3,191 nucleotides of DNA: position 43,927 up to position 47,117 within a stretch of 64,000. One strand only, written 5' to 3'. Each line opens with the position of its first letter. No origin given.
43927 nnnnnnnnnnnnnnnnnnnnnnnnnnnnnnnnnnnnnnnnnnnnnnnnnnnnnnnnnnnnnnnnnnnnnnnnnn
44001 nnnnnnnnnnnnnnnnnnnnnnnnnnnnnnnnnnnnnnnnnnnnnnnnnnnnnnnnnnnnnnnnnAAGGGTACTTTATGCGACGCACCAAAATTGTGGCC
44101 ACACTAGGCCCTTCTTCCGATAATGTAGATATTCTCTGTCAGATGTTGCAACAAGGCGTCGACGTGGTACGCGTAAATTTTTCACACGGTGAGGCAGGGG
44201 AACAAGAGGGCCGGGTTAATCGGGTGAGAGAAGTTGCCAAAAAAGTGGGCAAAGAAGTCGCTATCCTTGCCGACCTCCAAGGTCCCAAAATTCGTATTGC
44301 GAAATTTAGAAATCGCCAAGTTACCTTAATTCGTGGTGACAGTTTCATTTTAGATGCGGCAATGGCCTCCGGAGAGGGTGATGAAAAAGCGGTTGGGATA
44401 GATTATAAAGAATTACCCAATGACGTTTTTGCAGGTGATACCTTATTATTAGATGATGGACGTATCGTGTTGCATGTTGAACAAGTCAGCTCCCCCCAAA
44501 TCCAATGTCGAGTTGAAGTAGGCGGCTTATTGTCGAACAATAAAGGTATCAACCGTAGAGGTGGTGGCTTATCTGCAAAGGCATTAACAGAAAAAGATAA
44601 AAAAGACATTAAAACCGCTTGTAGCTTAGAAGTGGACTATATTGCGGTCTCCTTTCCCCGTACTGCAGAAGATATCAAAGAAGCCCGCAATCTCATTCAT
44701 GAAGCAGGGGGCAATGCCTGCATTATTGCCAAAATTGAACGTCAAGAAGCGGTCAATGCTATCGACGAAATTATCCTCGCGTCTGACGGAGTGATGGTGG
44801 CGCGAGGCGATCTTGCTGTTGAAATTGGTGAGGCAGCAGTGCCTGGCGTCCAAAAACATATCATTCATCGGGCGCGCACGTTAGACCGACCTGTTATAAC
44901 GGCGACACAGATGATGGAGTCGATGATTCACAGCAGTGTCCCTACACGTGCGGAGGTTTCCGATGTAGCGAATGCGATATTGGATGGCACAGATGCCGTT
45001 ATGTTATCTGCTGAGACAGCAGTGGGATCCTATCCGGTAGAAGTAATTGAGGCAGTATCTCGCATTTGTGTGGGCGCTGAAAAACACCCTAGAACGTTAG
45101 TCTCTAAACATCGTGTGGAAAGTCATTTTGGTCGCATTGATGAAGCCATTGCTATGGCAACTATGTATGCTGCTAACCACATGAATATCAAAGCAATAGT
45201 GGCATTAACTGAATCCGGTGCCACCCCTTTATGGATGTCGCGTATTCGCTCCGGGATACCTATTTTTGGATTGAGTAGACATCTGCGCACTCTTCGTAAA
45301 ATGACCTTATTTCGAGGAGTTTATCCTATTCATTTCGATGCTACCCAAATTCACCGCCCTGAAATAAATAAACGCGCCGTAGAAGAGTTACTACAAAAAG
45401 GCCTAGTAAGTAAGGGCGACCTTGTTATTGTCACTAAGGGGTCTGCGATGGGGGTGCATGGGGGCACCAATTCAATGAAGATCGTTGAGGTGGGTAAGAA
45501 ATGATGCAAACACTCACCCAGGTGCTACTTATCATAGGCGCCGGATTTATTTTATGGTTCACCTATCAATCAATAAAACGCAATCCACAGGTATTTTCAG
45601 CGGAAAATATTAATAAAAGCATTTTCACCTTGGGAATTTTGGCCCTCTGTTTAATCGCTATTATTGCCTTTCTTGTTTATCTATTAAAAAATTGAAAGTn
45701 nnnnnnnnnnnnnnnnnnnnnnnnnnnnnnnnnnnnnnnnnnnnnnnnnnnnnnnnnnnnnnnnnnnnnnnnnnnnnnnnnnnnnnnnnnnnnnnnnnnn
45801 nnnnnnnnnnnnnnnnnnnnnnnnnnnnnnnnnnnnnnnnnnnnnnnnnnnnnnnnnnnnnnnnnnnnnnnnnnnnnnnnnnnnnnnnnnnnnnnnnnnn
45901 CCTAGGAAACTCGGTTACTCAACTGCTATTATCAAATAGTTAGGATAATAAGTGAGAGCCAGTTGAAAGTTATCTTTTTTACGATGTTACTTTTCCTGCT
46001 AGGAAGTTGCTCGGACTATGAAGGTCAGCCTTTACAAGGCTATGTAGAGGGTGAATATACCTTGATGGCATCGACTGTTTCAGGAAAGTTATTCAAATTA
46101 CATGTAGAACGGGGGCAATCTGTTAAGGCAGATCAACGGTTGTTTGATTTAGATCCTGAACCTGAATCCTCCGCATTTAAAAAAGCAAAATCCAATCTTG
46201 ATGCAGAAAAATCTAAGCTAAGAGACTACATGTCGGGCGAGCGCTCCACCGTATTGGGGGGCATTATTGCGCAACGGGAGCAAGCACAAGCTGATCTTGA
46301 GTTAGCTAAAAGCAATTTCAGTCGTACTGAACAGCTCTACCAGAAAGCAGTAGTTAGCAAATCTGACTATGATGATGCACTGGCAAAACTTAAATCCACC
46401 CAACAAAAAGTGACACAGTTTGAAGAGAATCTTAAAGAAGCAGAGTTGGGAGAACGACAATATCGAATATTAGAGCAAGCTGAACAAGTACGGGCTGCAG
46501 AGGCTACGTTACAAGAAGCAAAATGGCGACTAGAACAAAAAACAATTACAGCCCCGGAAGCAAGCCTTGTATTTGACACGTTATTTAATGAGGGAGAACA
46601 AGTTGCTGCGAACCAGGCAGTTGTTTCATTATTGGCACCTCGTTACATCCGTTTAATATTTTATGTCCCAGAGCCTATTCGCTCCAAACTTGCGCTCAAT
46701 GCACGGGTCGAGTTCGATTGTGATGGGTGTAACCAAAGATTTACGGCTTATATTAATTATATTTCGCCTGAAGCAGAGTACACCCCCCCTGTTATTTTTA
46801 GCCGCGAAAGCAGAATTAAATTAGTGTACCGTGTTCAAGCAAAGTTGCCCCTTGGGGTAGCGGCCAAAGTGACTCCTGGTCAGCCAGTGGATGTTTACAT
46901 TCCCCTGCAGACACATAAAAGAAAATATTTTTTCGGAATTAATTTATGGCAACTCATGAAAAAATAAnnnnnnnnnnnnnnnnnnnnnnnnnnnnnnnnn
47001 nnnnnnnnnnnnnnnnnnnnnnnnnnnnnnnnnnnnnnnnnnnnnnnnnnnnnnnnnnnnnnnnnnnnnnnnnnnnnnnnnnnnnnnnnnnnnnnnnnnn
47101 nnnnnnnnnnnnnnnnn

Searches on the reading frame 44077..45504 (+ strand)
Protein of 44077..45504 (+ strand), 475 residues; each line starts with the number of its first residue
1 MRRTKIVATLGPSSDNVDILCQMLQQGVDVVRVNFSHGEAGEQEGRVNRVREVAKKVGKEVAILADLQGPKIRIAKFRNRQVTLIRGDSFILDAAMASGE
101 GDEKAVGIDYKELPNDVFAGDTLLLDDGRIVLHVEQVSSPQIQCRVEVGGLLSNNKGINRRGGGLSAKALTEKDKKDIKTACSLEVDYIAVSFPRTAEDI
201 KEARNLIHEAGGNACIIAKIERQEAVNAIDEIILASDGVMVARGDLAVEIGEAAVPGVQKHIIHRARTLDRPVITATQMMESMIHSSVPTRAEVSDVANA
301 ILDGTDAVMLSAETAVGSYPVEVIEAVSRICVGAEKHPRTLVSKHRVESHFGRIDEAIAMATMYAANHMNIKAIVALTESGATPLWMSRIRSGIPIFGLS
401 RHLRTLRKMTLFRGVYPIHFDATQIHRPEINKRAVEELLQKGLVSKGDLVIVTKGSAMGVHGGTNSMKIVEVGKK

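Call 7: search_protein_families(library=pfam, proteins=[window:44077-45504:+])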
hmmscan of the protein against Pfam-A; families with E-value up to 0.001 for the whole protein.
window:44077-45504:+ (475 aa): 3 families
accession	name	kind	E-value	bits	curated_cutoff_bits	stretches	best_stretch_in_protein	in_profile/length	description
PF00224.27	PK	-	1e-117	393.3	30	1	1-323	1-327/328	Pyruvate kinase, barrel domain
PF02887.21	PK_C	-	2.7e-37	127.8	28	1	356-470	1-114/114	Pyruvate kinase, alpha/beta domain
PF03328.21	HpcH_HpaI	-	0.0001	22.1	25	1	175-259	75-167/221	HpcH/HpaI aldolase/citrate lyase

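Call 9: find_encoding_contigs(protein=window:44077-45504:+, flank=10000, max_places=10)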
Protein window:44077-45504:+ (475 aa): 3 contigs read that carry it; 1 place shown.
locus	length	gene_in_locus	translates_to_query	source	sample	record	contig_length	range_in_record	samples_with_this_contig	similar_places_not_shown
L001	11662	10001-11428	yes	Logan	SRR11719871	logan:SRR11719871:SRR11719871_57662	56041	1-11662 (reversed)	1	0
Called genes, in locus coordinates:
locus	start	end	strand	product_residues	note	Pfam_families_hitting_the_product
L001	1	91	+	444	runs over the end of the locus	PF01554:MatE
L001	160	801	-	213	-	-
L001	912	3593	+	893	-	PF02739:5_3_exonuc_N, PF01367:5_3_exonuc, PF01612:DNA_pol_A_exo1, PF22619:DNA_polI_exo1 (weak), PF00476:DNA_pol_A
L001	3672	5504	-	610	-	PF13522:GATase_6, PF13537:GATase_7, PF01380:SIS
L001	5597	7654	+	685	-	PF13292:DXP_synthase_N (faint), PF00456:Transketolase_N, PF00676:E1_dh (weak), PF02779:Transket_pyr, PF02780:Transketolase_C, PF22613:Transketolase_C_1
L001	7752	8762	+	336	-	PF00044:Gp_dh_N, PF02800:Gp_dh_C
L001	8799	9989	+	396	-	PF00162:PGK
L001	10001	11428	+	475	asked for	PF00224:PK, PF02887:PK_C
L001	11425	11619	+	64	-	-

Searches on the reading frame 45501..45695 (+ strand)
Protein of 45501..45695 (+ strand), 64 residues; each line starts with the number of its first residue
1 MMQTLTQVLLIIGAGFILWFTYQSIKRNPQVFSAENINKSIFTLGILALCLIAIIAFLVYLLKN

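Call 7: search_protein_families(library=pfam, proteins=[window:45501-45695:+])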
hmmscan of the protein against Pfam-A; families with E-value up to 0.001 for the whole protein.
window:45501-45695:+ (64 aa): 0 families

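Call 80: find_homologous_proteins(query=window:45501-45695:+, max_evalue=0.01)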
Query window:45501-45695:+ (64 aa): 3 proteins with E <= 0.01 among 3 candidates.
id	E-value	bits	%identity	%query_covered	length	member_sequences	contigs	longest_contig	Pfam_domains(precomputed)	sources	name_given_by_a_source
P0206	2.3e-32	126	100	100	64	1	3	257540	-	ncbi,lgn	-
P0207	1.0e-31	124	100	98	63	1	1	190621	-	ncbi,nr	ncbi:MAG: hypothetical protein H0U71_00980 [Gammaproteobacteria bacterium]|nr:hypothetical protein [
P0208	8.2e-21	90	73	97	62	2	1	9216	-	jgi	jgi:TRAP-type C4-dicarboxylate transport system permease small subunit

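Call 81: find_encoding_contigs(protein=P0208, flank=5000, max_places=2)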
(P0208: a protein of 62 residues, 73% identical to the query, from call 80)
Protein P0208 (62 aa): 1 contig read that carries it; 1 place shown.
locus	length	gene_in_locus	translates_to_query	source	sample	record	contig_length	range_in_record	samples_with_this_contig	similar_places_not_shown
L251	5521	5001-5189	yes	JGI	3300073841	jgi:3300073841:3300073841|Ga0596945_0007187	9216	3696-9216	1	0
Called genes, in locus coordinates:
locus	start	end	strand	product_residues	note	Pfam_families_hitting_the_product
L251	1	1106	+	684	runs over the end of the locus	PF00456:Transketolase_N, PF00676:E1_dh (faint), PF02779:Transket_pyr, PF02780:Transketolase_C, PF22613:Transketolase_C_1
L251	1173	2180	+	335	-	PF00044:Gp_dh_N, PF02800:Gp_dh_C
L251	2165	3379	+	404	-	PF00162:PGK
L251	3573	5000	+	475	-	PF00224:PK, PF02887:PK_C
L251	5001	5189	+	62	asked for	-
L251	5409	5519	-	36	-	?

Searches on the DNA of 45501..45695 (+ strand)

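Call 83: search_with_rna_model(model_id=R1, source=L251, max_evalue=10, filters=off, show_alignments=4)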
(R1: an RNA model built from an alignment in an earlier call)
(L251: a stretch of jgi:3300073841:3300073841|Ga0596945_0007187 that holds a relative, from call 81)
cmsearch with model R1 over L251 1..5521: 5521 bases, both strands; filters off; matches with E-value up to 10: 9.
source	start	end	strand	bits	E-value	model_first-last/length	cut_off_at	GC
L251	1919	1935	+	5.6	1.5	11-25/31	no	0.53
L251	507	528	+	4.1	4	1-31/31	no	0.59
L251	1777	1783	+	4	4.2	15-21/31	no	0.86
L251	5461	5467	-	3.6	5.3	15-21/31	no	0.71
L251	177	184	-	3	8.1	1-31/31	no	0.5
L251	2177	2183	+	2.9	8.3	1-31/31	no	0.57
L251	1780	1786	-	2.9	8.3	1-31/31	no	0.57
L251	4248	4254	+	2.9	8.3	1-31/31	no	0.57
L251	2625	2634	-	2.7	9.8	1-31/31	no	0.4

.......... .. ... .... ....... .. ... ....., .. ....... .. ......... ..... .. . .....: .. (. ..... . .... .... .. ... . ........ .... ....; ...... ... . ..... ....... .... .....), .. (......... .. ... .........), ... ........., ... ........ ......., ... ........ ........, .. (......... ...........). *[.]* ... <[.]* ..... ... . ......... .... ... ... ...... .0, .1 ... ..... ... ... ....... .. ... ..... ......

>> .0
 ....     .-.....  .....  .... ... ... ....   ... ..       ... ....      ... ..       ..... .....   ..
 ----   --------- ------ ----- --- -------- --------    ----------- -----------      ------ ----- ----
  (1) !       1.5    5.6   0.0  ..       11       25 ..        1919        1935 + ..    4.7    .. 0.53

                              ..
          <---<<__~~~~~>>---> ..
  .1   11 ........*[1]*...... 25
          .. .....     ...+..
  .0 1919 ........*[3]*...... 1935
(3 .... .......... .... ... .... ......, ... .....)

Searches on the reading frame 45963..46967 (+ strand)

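Call 7: search_protein_families(library=pfam, proteins=[window:45963-46967:+])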
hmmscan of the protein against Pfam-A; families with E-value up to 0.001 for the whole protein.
window:45963-46967:+ (334 aa): 3 families
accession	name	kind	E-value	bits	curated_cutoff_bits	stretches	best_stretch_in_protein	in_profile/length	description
PF13437.12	HlyD_3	-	1.4e-08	35.9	22.2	1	194-294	1-96/106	HlyD family secretion protein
PF16576.10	HlyD_D23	-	2e-06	27.7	30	1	33-272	20-189/214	Barrel-sandwich domain of CusB or HlyD membrane-fusion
PF13533.13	Biotin_lipoyl_2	-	7.8e-05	22.9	29.8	1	35-64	3-32/32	Biotin-lipoyl like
